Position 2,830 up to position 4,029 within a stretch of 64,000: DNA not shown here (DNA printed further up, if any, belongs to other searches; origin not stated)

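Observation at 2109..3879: CADD-family di-iron pABA-synthase homolog paired with a stand-alone EgtC-like class II glutamine amidotransferase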

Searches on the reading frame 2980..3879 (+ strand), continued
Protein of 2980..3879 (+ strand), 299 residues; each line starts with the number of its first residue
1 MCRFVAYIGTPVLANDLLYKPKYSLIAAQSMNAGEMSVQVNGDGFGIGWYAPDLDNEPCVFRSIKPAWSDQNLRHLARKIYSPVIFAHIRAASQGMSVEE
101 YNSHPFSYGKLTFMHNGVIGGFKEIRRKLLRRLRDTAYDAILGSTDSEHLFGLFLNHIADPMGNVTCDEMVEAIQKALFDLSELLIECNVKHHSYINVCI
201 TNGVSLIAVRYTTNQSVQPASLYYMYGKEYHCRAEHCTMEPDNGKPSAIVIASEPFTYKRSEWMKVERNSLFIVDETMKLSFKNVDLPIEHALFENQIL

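Call 18: search_solved_structures(query=window:2980-3879:+, max_evalue=0.001, show_alignments=3)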
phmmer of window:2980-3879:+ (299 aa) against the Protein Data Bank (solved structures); distinct sequences matched with E-value up to 0.001: 4.
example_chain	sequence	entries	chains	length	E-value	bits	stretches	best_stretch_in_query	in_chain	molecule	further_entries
3mdn_A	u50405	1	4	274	1.7e-38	136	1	1-228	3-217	Glutamine aminotransferase class-II domain protein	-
4zfj_A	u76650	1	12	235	1.5e-14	57.4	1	1-120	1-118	Amidohydrolase EgtC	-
4zfk_A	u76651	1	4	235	9.2e-14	54.8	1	1-120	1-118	Amidohydrolase EgtC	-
4zfl_A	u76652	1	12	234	4.3e-12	49.4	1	3-120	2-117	Amidohydrolase EgtC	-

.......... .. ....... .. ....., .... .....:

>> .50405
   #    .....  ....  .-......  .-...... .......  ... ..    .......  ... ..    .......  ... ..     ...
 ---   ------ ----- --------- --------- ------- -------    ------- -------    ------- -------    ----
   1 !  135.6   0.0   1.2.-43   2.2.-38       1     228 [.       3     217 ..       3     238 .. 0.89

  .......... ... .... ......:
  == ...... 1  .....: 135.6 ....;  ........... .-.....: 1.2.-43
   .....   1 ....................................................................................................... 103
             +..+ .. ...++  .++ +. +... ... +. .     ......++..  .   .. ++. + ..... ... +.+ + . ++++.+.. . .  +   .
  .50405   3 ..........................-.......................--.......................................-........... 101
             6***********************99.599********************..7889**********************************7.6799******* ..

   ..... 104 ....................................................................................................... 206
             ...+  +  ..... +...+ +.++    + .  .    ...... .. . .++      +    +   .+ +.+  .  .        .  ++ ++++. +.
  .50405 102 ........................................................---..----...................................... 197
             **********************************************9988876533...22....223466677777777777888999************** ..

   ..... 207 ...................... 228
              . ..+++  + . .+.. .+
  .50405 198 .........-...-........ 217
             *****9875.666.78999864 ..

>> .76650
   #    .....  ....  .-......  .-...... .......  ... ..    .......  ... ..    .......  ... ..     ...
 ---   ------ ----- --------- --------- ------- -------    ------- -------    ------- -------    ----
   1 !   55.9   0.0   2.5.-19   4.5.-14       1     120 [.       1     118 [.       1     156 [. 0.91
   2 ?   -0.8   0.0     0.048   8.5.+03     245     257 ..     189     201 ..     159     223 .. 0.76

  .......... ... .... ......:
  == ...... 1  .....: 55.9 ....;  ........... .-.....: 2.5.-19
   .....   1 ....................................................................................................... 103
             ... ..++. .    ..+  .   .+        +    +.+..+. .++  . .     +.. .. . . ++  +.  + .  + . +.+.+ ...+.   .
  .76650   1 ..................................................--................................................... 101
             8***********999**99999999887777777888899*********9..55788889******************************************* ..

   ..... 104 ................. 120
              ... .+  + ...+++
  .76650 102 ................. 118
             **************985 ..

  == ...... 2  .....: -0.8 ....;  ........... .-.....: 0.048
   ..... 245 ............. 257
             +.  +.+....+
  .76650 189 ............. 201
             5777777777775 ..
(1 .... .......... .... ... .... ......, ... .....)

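Call 29: find_encoding_contigs(protein=P0105, flank=5000, max_places=1)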
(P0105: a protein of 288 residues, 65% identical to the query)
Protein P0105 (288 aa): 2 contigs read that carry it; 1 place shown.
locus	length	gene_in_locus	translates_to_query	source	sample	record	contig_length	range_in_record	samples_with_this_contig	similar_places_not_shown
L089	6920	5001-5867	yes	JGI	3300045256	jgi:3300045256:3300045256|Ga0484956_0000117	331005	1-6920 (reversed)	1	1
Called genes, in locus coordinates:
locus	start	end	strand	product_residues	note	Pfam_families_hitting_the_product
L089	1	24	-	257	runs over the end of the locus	PF00483:NTP_transferase, PF12804:NTP_transf_3 (weak)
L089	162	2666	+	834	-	PF09586:YfhO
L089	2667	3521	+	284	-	PF01048:PNP_UDP_1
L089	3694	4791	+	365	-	PF00383:dCMP_cyt_deam_1, PF14437:MafB19-deam, PF01872:RibD_C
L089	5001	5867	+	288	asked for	PF13230:GATase_4, PF13522:GATase_6 (weak)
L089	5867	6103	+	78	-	-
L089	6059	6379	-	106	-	PF03400:DDE_Tnp_IS1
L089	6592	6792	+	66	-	-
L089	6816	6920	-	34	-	?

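Call 30: find_encoding_contigs(protein=P0108, flank=5000, max_places=1)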
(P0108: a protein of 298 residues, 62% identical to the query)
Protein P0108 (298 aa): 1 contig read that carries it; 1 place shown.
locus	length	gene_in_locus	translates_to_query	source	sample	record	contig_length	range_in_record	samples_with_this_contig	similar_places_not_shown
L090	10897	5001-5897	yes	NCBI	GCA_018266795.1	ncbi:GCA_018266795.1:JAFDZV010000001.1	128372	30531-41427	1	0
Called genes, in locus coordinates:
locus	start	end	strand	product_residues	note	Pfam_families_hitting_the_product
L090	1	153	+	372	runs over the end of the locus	PF08309:LVIVD (faint)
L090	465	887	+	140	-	PF03692:CxxCxxCC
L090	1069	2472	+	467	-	PF00890:FAD_binding_2 (weak), PF01134:GIDA (faint), PF01266:DAO (faint), PF07992:Pyr_redox_2, PF12831:FAD_oxidored (weak), PF13738:Pyr_redox_3, PF00070:Pyr_redox, PF02852:Pyr_redox_dim, +4 more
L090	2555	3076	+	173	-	PF05163:DinB, PF12867:DinB_2 (weak)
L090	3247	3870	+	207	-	-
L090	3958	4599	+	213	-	PF21948:LplA-B_cat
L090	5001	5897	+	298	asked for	PF13230:GATase_4, PF13522:GATase_6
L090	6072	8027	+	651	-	PF00662:Proton_antipo_N, PF00361:Proton_antipo_M, PF01010:Proton_antipo_C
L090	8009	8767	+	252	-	-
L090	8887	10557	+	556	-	PF00361:Proton_antipo_M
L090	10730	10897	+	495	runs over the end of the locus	PF00361:Proton_antipo_M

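Call 31: find_encoding_contigs(protein=P0109, flank=5000, max_places=1)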
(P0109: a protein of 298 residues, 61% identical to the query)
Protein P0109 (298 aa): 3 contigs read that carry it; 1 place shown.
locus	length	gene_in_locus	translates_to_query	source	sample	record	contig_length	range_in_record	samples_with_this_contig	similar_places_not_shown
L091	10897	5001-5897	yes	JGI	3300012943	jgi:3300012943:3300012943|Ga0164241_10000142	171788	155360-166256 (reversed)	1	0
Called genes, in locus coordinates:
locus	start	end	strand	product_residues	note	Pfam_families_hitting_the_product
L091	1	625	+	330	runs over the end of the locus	PF10017:Methyltransf_33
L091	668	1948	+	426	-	PF04107:GCS2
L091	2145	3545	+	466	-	PF00890:FAD_binding_2 (weak), PF01266:DAO (faint), PF07992:Pyr_redox_2, PF12831:FAD_oxidored (weak), PF13434:Lys_Orn_oxgnase (weak), PF13738:Pyr_redox_3, PF00070:Pyr_redox, PF02852:Pyr_redox_dim, +3 more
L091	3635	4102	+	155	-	PF05163:DinB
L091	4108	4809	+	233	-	PF21948:LplA-B_cat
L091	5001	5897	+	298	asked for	PF13230:GATase_4, PF13522:GATase_6 (weak)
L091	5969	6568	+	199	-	PF05685:Uma2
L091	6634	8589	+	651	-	PF00662:Proton_antipo_N, PF00361:Proton_antipo_M, PF01010:Proton_antipo_C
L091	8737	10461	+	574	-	PF00361:Proton_antipo_M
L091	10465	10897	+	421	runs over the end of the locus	PF16980:CitMHS_2, PF03600:CitMHS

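Call 32: find_encoding_contigs(protein=P0095, flank=5000, max_places=1)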
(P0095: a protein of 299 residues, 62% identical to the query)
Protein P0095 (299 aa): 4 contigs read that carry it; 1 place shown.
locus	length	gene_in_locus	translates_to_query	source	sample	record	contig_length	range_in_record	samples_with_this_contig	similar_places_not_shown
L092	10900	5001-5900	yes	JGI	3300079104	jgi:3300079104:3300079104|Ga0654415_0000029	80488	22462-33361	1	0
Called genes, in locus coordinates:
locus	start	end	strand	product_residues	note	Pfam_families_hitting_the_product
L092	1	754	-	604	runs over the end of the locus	-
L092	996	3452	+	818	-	PF07584:BatA, PF00092:VWA (weak), PF13519:VWA_2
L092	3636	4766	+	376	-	PF00383:dCMP_cyt_deam_1, PF14437:MafB19-deam (weak), PF01872:RibD_C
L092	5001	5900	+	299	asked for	PF13230:GATase_4, PF13522:GATase_6 (weak)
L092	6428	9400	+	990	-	PF00133:tRNA-synt_1, PF09334:tRNA-synt_1g, PF13603:tRNA-synt_1_2 (faint), PF08264:Anticodon_1, PF10458:Val_tRNA-synt_C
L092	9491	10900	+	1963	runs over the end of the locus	PF01833:TIG, PF18962:Por_Secre_tail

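Call 33: find_encoding_contigs(protein=P0109, flank=10000, max_places=3)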
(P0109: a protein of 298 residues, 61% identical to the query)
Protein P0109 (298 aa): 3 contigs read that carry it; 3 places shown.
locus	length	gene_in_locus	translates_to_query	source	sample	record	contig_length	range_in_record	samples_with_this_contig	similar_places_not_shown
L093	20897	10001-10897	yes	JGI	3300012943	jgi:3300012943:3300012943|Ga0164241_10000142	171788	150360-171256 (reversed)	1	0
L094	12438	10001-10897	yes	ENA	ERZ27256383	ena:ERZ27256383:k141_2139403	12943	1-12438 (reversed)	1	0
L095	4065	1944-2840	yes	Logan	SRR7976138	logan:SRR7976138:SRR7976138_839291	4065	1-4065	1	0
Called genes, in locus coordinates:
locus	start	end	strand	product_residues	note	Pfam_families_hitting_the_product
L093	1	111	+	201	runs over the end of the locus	PF04542:Sigma70_r2, PF08281:Sigma70_r4_2, PF04545:Sigma70_r4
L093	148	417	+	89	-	-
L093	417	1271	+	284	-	PF07813:LTXXQ (faint)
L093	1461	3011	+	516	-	PF22807:TrAA12, PF23500:DUF7133, PF07995:GSDH, PF18962:Por_Secre_tail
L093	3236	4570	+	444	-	PF12867:DinB_2, PF03781:FGE-sulfatase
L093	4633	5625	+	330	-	PF10017:Methyltransf_33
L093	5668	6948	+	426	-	PF04107:GCS2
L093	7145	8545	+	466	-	PF00890:FAD_binding_2 (weak), PF01266:DAO (faint), PF07992:Pyr_redox_2, PF12831:FAD_oxidored (weak), PF13434:Lys_Orn_oxgnase (weak), PF13738:Pyr_redox_3, PF00070:Pyr_redox, PF02852:Pyr_redox_dim, +3 more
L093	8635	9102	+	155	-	PF05163:DinB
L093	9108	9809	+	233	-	PF21948:LplA-B_cat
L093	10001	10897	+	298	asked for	PF13230:GATase_4, PF13522:GATase_6 (weak)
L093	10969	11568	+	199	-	PF05685:Uma2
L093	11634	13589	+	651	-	PF00662:Proton_antipo_N, PF00361:Proton_antipo_M, PF01010:Proton_antipo_C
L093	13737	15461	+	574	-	PF00361:Proton_antipo_M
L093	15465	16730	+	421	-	PF16980:CitMHS_2, PF03600:CitMHS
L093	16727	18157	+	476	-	PF00361:Proton_antipo_M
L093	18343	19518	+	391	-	PF02463:SMC_N (faint), PF13175:AAA_15 (weak), PF13476:AAA_23 (weak), PF13304:AAA_21, PF13175:AAA_15 (weak)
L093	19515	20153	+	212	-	PF14103:DUF4276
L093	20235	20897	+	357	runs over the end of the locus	PF01628:HrcA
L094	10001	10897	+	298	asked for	PF13230:GATase_4, PF13522:GATase_6 (weak)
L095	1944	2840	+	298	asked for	PF13230:GATase_4, PF13522:GATase_6 (weak)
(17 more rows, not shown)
